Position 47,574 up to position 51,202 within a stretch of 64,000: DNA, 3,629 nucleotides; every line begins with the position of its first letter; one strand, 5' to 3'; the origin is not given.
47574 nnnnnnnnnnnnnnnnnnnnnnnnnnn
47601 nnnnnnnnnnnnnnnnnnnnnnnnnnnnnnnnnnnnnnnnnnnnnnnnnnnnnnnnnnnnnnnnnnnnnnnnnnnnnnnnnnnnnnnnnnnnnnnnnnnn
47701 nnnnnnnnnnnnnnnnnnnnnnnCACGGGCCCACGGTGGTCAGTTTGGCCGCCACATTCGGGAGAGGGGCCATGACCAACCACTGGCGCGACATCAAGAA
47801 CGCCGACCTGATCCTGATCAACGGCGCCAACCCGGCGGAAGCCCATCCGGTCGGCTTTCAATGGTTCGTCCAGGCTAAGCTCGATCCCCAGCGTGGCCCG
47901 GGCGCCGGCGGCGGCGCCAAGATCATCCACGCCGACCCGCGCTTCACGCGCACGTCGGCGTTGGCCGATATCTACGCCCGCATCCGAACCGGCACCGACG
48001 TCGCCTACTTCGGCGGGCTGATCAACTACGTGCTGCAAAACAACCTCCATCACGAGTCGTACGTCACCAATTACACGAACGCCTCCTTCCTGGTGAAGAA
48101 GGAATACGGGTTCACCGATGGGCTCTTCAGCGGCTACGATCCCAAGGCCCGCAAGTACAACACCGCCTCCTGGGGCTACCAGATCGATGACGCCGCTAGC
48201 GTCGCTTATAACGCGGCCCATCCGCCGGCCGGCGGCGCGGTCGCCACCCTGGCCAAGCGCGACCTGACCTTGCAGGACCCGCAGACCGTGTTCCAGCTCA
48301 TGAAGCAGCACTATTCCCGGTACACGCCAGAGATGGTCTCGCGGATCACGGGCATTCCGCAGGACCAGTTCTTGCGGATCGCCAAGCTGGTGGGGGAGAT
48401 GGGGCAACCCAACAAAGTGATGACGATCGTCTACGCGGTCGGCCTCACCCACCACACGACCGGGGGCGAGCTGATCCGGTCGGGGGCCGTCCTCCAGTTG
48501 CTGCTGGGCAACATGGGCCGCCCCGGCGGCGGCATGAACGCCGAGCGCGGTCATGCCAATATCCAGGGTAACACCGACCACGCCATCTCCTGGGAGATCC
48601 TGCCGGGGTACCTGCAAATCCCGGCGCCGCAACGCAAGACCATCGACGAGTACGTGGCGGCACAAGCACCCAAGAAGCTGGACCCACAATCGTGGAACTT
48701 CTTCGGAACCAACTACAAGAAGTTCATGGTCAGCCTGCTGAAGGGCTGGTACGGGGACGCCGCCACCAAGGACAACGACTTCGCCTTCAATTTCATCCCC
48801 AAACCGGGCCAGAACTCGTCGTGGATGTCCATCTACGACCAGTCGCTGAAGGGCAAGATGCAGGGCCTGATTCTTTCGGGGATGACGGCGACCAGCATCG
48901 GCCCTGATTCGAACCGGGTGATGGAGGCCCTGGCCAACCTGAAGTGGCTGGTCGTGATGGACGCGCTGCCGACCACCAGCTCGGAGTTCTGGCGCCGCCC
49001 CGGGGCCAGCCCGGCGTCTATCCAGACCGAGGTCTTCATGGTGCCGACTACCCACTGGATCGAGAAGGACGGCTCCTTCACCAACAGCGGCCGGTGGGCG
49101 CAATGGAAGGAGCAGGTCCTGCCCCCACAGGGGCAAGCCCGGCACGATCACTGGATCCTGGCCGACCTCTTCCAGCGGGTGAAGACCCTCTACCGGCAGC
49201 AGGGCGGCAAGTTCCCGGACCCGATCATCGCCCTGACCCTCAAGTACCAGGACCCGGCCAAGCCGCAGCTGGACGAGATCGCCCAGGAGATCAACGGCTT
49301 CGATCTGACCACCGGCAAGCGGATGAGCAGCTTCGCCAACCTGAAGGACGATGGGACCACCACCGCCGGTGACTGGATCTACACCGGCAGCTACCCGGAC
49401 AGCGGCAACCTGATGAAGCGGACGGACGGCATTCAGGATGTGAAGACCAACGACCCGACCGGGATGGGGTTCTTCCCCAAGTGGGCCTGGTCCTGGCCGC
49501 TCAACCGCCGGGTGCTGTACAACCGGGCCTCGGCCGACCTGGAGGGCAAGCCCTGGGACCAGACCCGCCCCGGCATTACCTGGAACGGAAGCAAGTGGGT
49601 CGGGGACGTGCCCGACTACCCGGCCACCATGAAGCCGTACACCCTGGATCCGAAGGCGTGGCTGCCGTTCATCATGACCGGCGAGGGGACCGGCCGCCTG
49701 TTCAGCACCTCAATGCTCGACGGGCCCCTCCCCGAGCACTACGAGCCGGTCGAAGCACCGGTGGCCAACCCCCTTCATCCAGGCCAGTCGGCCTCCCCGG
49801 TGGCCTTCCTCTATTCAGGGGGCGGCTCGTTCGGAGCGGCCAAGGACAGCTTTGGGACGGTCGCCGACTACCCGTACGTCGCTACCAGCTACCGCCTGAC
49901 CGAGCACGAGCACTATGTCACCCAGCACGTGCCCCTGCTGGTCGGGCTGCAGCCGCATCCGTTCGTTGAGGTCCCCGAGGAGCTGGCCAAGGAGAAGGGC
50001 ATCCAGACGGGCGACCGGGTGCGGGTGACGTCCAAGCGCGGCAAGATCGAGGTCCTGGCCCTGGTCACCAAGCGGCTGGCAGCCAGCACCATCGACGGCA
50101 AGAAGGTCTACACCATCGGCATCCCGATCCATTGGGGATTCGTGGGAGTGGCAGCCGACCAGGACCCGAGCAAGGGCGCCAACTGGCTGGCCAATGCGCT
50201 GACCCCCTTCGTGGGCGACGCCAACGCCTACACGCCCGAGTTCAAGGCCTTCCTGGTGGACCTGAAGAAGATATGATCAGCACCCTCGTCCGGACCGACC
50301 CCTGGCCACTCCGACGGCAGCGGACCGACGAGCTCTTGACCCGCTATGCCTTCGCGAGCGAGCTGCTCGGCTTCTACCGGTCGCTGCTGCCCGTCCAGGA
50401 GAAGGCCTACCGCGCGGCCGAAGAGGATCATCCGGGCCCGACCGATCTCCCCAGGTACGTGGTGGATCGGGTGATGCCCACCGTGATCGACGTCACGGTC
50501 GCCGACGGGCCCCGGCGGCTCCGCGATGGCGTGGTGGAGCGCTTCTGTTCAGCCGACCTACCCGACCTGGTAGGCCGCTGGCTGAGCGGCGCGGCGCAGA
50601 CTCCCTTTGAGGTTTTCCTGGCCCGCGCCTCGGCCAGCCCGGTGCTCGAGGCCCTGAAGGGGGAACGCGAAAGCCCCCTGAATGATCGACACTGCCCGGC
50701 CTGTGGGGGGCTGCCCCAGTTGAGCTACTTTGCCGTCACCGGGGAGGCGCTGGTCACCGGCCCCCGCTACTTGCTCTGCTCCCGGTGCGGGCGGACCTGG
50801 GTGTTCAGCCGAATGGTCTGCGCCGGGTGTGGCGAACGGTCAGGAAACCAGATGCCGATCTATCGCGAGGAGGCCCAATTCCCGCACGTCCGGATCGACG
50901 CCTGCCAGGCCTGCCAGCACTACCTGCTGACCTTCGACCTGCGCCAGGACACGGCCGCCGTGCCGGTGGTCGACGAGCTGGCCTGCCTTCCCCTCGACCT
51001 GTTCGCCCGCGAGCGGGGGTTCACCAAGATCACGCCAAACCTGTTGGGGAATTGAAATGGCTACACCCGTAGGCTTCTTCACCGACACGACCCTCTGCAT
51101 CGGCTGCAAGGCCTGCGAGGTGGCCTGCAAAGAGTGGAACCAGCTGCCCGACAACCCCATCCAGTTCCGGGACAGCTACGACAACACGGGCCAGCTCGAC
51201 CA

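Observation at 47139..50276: Selenocysteine (in-frame UGA) formate dehydrogenase alpha subunit that the ORF track splits in two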

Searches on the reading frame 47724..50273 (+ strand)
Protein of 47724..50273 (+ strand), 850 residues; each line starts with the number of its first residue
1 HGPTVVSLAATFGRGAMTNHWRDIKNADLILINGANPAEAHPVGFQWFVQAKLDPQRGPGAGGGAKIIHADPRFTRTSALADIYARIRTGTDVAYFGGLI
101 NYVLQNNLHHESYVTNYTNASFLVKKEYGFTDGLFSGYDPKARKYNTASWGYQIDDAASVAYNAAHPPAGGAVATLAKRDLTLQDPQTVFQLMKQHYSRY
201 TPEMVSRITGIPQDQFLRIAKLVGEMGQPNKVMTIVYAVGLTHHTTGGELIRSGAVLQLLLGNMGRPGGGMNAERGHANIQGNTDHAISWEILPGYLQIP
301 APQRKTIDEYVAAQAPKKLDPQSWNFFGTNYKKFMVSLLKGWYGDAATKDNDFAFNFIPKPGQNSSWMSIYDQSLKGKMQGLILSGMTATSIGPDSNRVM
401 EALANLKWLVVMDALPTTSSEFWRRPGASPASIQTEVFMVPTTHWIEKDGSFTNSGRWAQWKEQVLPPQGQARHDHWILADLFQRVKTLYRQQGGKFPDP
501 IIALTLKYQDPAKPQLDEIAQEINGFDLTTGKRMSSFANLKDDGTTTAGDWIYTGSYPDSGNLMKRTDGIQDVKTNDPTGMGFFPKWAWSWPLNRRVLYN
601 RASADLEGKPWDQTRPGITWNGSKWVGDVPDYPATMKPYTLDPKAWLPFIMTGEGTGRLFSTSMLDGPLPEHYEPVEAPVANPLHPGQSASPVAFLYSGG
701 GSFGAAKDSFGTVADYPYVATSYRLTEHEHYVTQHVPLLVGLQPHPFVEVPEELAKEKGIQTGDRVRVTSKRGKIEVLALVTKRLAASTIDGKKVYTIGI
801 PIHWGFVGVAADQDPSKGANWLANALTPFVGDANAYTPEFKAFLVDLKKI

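Call 4: search_protein_families(library=ncbifam, proteins=[window:47724-50273:+])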
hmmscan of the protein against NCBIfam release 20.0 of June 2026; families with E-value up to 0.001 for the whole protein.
window:47724-50273:+ (850 aa): 24 families
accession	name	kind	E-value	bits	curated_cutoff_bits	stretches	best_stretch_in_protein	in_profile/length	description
TIGR01553.1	formate-DH-alph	equivalog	0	1024.2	814.2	1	1-849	196-1009/1009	formate dehydrogenase-N subunit alpha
NF041513.1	formate_DH_Act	exception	9e-224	745.5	1400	1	1-848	187-1047/1067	formate dehydrogenase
TIGR01591.1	Fdh-alpha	equivalog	9.6e-71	238.8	666.25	4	1-119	130-239/672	formate dehydrogenase subunit alpha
NF047855.1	AssmNtatRedNasC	equivalog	3.8e-38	131.2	1100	4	11-121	164-266/708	assimilatory nitrate reductase catalytic subunit NasC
TIGR01706.1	NAPA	equivalog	3.3e-27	95.1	930.55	2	5-309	185-445/830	periplasmic nitrate reductase subunit alpha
TIGR02166.1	dmsA_ynfE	subfamily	1.4e-25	89.5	777.7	3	8-118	193-299/794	DMSO/selenate family reductase complex A subunit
NF010055.0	PRK13532.1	equivalog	2.2e-25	89.1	904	2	4-276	184-411/830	nitrate reductase catalytic subunit NapA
TIGR03479.1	DMSO_red_II_alp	subfamily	7.4e-24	83.9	984.75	1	9-494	207-651/913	molybdopterin-dependent oxidoreductase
TIGR01701.1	Fdhalpha-like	subfamily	1.1e-22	80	582.15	1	1-288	173-403/744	FdhF/YdeP family oxidoreductase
NF041885.1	selenate_YnfE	exception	7.8e-18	63.7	1675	2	11-118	204-306/805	selenate/tellurate reductase subunit YnfE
NF011566.1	PRK14990.1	exception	6.7e-17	60.7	1600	2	8-118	213-319/814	dimethylsulfoxide reductase subunit A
NF041884.1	selenate_YnfF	exception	6.3e-15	54.1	1650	2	17-118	202-299/798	selenate/tellurate reductase subunit YnfF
NF012032.0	PRK15488.1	equivalog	7.1e-15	54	694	2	63-119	226-282/759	thiosulfate reductase PhsA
TIGR02693.1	arsenite_ox_L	equivalog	4e-14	51.6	359.05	1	13-278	207-421/806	arsenate reductase (azurin) large subunit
TIGR00509.1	bisC_fam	subfamily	6.4e-13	47.8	1017.55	0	24-120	165-261/772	molybdopterin guanine dinucleotide-containing S/N-oxide reductase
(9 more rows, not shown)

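Call 13: find_related_loci(query=window:47724-50273:+, collection=genome_contigs, flank=10000)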
Query window:47724-50273:+ (850 aa) in genome_contigs; peptide patterns used: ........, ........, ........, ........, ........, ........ (x = any residue, [..] = any of these).
470 stretches matched a pattern; 451 encode a relative of the query (tblastn E <= 1e-3); the best 80 are kept; 80 distinct loci.
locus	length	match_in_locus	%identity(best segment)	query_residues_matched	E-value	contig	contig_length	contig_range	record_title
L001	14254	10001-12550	94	1-850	0e+0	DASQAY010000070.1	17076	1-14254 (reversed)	MAG TPA_asm: Candidatus Eisenbacteria bacterium isolate SMAG_U11657 k141_1734405, whole genome shotgun sequence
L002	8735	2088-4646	87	1-850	0e+0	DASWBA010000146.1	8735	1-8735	MAG TPA_asm: Candidatus Dormiibacterota bacterium isolate SMAG_U2670 k141_962749, whole genome shotgun sequence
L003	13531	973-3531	86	1-850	0e+0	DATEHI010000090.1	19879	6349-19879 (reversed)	MAG TPA_asm: Candidatus Dormiibacterota bacterium isolate SMAG_U8807 k141_1352135, whole genome shotgun sequence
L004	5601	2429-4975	85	1-850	0e+0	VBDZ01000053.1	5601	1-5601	MAG: Chloroflexi bacterium isolate CF_13 14_1009_09_30cm_scaffold_15471, whole genome shotgun sequence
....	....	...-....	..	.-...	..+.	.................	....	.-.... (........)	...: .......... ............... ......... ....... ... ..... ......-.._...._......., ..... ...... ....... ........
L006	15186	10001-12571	81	1-850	0e+0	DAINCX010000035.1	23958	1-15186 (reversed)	MAG TPA_asm: Candidatus Dormiibacterota bacterium isolate CTOTU41355 NODE_1277_length_23958_cov_17.255993, whole genome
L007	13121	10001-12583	81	1-850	0e+0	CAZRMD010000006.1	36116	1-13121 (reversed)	MAG TPA_asm: uncultured Actinomycetes bacterium isolate SRP272529_co2_28 genome assembly, contig: NODE_1685_length_36116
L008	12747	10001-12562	82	1-850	0e+0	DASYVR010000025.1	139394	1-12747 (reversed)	MAG TPA_asm: Candidatus Dormiibacterota bacterium isolate SMAG_U6259 k141_34264, whole genome shotgun sequence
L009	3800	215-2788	81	1-850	0e+0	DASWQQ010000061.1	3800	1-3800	MAG TPA_asm: Candidatus Dormiibacterota bacterium isolate SMAG_U3499 k141_2266250, whole genome shotgun sequence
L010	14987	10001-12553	80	1-850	0e+0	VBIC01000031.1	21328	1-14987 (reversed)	MAG: Chloroflexi bacterium isolate CF_120 14_0903_12_20cm_scaffold_6545, whole genome shotgun sequence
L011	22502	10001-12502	82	1-850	0e+0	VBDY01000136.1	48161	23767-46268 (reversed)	MAG: Chloroflexi bacterium isolate CF_12 14_0929_12_20cm_scaffold_579, whole genome shotgun sequence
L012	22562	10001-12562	82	1-850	0e+0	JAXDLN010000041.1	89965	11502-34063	MAG: Chloroflexota bacterium isolate BP_619 scaffold_5379653, whole genome shotgun sequence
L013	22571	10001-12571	76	1-850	0e+0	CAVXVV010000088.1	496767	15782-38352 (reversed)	MAG: uncultured Candidatus Rokubacteria bacterium isolate MFD04850.bin.2.156 genome assembly, contig: contig_7489, whole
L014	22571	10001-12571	76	1-850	0e+0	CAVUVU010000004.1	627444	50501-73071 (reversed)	MAG: uncultured Candidatus Rokubacteria bacterium isolate MFD05567.bin.2.187 genome assembly, contig: contig_24889, whol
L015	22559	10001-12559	76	1-850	0e+0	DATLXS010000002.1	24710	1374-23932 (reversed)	MAG TPA_asm: Gemmatimonadales bacterium isolate SMAG_U13252 k141_2212134, whole genome shotgun sequence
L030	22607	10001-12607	73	1-850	0e+0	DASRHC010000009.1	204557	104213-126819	MAG TPA_asm: Candidatus Methylomirabilota bacterium isolate SMAG_U10074 k141_2316440, whole genome shotgun sequence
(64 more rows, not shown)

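Call 71: search_protein_families(library=ncbifam, proteins=[L030:1615-3531:-, L030:46-1527:-, L030:16449-18665:-, L030:17951-19684:-, L030:21027-22433:-, L030:18715-21495:-], max_evalue=1e-10)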
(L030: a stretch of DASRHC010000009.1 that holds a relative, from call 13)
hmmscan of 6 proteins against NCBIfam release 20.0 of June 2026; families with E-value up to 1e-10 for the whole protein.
L030:1615-3531:- (639 aa): 28 families (the best 25 are shown)
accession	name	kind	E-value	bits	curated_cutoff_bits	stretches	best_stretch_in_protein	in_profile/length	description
TIGR01394.1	TypA_BipA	equivalog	5.9e-279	926.3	757.3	1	47-637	1-591/594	translational GTPase TypA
NF007583.0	PRK10218.1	equivalog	1.1e-213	710.6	1260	1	46-635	4-594/607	ribosome-dependent GTPase TypA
TIGR00490.1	aEF-2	equivalog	1.4e-56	192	738.45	2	41-174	13-150/720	elongation factor EF-2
TIGR00484.1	EF-G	equivalog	1.3e-55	188.8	659.4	2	46-213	9-175/691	elongation factor G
NF009381.0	PRK12740.1-5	subfamily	3.9e-55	187.5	583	2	45-190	7-154/692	elongation factor G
TIGR01393.1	lepA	equivalog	7.1e-54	183.2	533.9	1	46-424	2-362/595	translation elongation factor 4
NF012153.1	tet_protect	equivalog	3.3e-50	171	775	1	49-188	2-143/614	tetracycline resistance ribosomal protection protein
NF009891.0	PRK13351.1-1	equivalog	2.1e-44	152.2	597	2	46-190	8-154/681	elongation factor G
NF009377.1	PRK12740.1-1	equivalog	1.1e-41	143.1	890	1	43-190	9-158/700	elongation factor G-like protein EF-G2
NF000120.3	47473_otr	exception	2e-36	125.8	900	1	49-190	4-147/608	tetracycline resistance ribosomal protection protein Otr(A)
NF033148.1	tet_protect_M_W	exception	2.4e-34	118.7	1100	1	47-188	3-146/639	TetM/TetW/TetO/TetS family tetracycline resistance ribosomal protection protein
NF009379.0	PRK12740.1-3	equivalog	4.2e-33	114.8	513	1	46-185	7-148/674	elongation factor G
NF001964.0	PRK00741.1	equivalog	3.1e-32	111.7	473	1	48-216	13-184/529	peptide chain release factor 3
NF012154.0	tet_protect_Q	exception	1.3e-30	106.3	1425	1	47-176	3-134/638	tetracycline resistance ribosomal protection protein Tet(Q)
NF058620.1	EFG2_Bacteroid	exception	1.5e-30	106.2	1000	1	45-190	7-154/717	elongation factor G2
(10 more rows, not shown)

L030:46-1527:- (494 aa): 0 families

L030:16449-18665:- (739 aa): 8 families
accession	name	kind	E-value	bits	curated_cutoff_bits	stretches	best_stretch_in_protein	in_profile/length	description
TIGR04369.1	fusion_not_SelD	hypoth_equivalog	1.1e-127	427.1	700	1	2-707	3-691/701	oxidoreductase/SelD-related fusion protein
TIGR03169.1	Nterm_to_SelD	hypoth_equivalog_domain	9.6e-112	373.9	310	1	1-372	5-365/365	pyridine nucleotide-disulfide oxidoreductase family protein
TIGR00476.1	selD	equivalog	1.1e-79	267.9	125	1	396-699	7-308/311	selenide, water dikinase SelD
NF002098.0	PRK00943.1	equivalog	1.3e-55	188.8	299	1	398-735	15-346/347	selenide, water dikinase SelD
NF010705.0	PRK14105.1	equivalog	3.9e-25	88.4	291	1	399-568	16-180/345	selenide, water dikinase SelD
TIGR01379.1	thiL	equivalog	3.2e-22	78.9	184.15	1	430-646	23-242/320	thiamine-phosphate kinase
NF004350.0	PRK05731.1-1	equivalog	6.7e-13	48.2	441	1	458-642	60-241/325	thiamine-phosphate kinase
TIGR04050.1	MSMEG_0567_Cter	hypoth_equivalog_domain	6.8e-12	45.4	312.2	1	430-642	32-228/296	MSMEG_0567/sll0787 family protein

L030:17951-19684:- (578 aa): 0 families

L030:21027-22433:- (469 aa): 10 families
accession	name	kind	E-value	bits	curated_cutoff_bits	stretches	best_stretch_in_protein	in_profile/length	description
NF041020.1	glyceraldDH_gamma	equivalog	6.7e-53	178.6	290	1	312-460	13-160/164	glyceraldehyde dehydrogenase subunit gamma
NF043084.2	XdhC_XDHase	equivalog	2.3e-52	176.5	217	1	311-458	2-149/151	xanthine dehydrogenase subunit XdhC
TIGR03193.1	4hydroxCoAred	equivalog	2.4e-48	163.8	257.8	1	312-459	2-148/148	4-hydroxybenzoyl-CoA reductase subunit gamma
TIGR03198.1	pucE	equivalog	3.3e-48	163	254.3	1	310-458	2-148/151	xanthine dehydrogenase subunit E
NF045668.1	pterin_aldehy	equivalog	5.6e-46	157.1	1100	1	314-462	5-155/905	molybdopterin-dependent aldehyde oxidoreductase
NF007387.0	PRK09908.1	equivalog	3.5e-45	153.3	212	1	311-457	8-154/159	xanthine dehydrogenase iron sulfur-binding subunit XdhC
TIGR03311.1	Se_dep_XDH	equivalog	2.8e-42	144.8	830.45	1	315-463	4-148/848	selenium-dependent xanthine dehydrogenase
NF008514.0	PRK11433.1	equivalog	1.2e-41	142.6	322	1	311-460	52-215/218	aldehyde dehydrogenase iron-sulfur subunit PaoA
TIGR02963.1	xanthine_xdhA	equivalog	1.9e-40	138.9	467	1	322-460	12-159/468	xanthine dehydrogenase small subunit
TIGR02969.1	mam_aldehyde_ox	subfamily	5.2e-26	90.4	1912.3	1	315-455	6-157/1330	aldehyde oxidase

L030:18715-21495:- (927 aa): 13 families
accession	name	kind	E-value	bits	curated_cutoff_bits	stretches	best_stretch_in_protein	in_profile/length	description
TIGR03194.1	4hydrxCoA_A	equivalog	2.5e-154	515.6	994.55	1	173-917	1-743/746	4-hydroxybenzoyl-CoA reductase subunit alpha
NF043082.1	XdhA_XDHase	equivalog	4.1e-145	484.8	780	1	169-916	1-748/758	xanthine dehydrogenase subunit XdhA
NF007426.0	PRK09970.1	equivalog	4.3e-141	471.5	916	2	312-916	140-751/761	xanthine dehydrogenase molybdenum-binding subunit XdhA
NF041018.1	glyceraldDH_alpha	equivalog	7.7e-127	424.6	790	1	169-916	3-740/741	glyceraldehyde dehydrogenase subunit alpha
TIGR03196.1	pucD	equivalog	2.3e-123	413.2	783.65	2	332-916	141-754/763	xanthine dehydrogenase subunit D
NF040766.1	CODH_aero_grp5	exception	6.2e-106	355.4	950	2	167-752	3-591/785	aerobic carbon-monoxide dehydrogenase large subunit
TIGR02416.1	CO_dehy_Mo_lg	equivalog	3.5e-101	339.6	991.15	1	182-916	6-767/770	aerobic carbon-monoxide dehydrogenase large subunit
NF045668.1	pterin_aldehy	equivalog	3.8e-96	323.1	1100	1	159-919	165-903/905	molybdopterin-dependent aldehyde oxidoreductase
TIGR03311.1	Se_dep_XDH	equivalog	2.3e-94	317.1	830.45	2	316-912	292-842/848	selenium-dependent xanthine dehydrogenase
NF041671.1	peri_hyde_PaoC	equivalog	2.7e-91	307.1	1180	2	324-916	145-727/735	aldehyde oxidoreductase molybdenum-binding subunit PaoC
TIGR02965.1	xanthine_xdhB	equivalog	2.2e-84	284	849.5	2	327-918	129-752/758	xanthine dehydrogenase molybdopterin binding subunit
TIGR03313.1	Se_sel_red_Mo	hypoth_equivalog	2e-83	280.6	1101.9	1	157-917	155-946/951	molybdopterin-dependent oxidoreductase Mo/Fe-S-binding subunit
TIGR02969.1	mam_aldehyde_ox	subfamily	1.6e-41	141.8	1912.3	2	334-906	707-1283/1330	aldehyde oxidase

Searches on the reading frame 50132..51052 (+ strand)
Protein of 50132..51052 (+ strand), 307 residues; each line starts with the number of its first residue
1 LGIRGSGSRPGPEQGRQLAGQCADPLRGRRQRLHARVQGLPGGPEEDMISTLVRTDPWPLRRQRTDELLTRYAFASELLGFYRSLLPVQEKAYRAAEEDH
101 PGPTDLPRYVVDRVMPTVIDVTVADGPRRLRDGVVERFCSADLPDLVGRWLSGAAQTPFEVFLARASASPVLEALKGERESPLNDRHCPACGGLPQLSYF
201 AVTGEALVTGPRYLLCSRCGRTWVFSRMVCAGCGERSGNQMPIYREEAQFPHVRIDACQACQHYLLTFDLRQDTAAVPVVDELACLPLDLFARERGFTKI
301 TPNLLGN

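Call 4: search_protein_families(library=ncbifam, proteins=[window:50132-51052:+])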
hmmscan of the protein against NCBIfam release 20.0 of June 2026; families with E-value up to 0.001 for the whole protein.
window:50132-51052:+ (307 aa): 2 families
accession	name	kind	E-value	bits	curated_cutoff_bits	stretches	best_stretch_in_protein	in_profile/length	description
TIGR01562.1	FdhE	equivalog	2.5e-18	66.7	187.65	1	163-305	160-302/305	formate dehydrogenase accessory protein FdhE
NF002925.0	PRK03564.1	equivalog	3.1e-13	50.1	426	1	183-299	185-296/309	formate dehydrogenase accessory protein FdhE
